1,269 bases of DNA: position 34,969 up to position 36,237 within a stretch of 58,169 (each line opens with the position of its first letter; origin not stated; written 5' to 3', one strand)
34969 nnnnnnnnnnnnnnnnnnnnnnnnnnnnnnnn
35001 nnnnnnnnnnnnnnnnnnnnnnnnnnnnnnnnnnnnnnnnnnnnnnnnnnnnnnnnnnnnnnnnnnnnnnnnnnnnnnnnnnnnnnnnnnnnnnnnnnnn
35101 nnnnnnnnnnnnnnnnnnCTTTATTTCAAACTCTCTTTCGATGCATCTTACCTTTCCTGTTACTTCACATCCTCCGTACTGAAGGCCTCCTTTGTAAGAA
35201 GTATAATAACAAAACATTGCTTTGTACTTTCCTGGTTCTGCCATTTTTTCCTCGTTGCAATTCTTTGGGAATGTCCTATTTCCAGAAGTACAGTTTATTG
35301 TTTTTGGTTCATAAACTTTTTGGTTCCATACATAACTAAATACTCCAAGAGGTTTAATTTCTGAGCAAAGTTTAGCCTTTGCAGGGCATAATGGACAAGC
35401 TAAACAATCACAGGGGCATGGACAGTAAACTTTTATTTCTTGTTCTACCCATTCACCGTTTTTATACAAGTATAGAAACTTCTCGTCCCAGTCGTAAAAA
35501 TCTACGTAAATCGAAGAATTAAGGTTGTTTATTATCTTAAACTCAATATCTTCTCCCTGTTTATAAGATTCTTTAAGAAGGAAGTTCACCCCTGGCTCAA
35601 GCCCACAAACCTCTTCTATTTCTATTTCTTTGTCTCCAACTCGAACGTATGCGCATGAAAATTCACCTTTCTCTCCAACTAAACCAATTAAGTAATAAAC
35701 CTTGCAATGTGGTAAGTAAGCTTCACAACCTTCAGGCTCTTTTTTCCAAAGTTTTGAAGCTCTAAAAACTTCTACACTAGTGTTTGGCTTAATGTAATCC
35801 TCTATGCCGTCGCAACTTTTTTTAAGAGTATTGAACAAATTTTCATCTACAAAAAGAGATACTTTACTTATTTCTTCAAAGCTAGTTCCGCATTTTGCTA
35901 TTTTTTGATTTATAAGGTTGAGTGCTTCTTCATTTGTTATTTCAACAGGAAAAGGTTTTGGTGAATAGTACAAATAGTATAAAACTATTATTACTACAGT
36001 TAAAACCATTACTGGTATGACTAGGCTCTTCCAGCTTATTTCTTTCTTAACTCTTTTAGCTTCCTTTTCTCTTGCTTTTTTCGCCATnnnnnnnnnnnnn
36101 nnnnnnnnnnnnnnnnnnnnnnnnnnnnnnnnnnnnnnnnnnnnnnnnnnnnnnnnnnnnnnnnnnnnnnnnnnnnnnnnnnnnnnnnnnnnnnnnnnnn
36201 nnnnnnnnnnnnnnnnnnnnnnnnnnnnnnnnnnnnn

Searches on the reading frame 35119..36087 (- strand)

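Call 65: search_protein_families(library=pfam, proteins=[window:35119-36087:-], max_evalue=0.01)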
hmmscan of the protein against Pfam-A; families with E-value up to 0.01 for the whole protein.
window:35119-36087:- (323 aa): 1 family
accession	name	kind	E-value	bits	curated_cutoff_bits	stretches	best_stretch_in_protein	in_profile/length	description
PF15012.11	DUF4519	-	0.0065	17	27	0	3-42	16-52/56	Domain of unknown function (DUF4519)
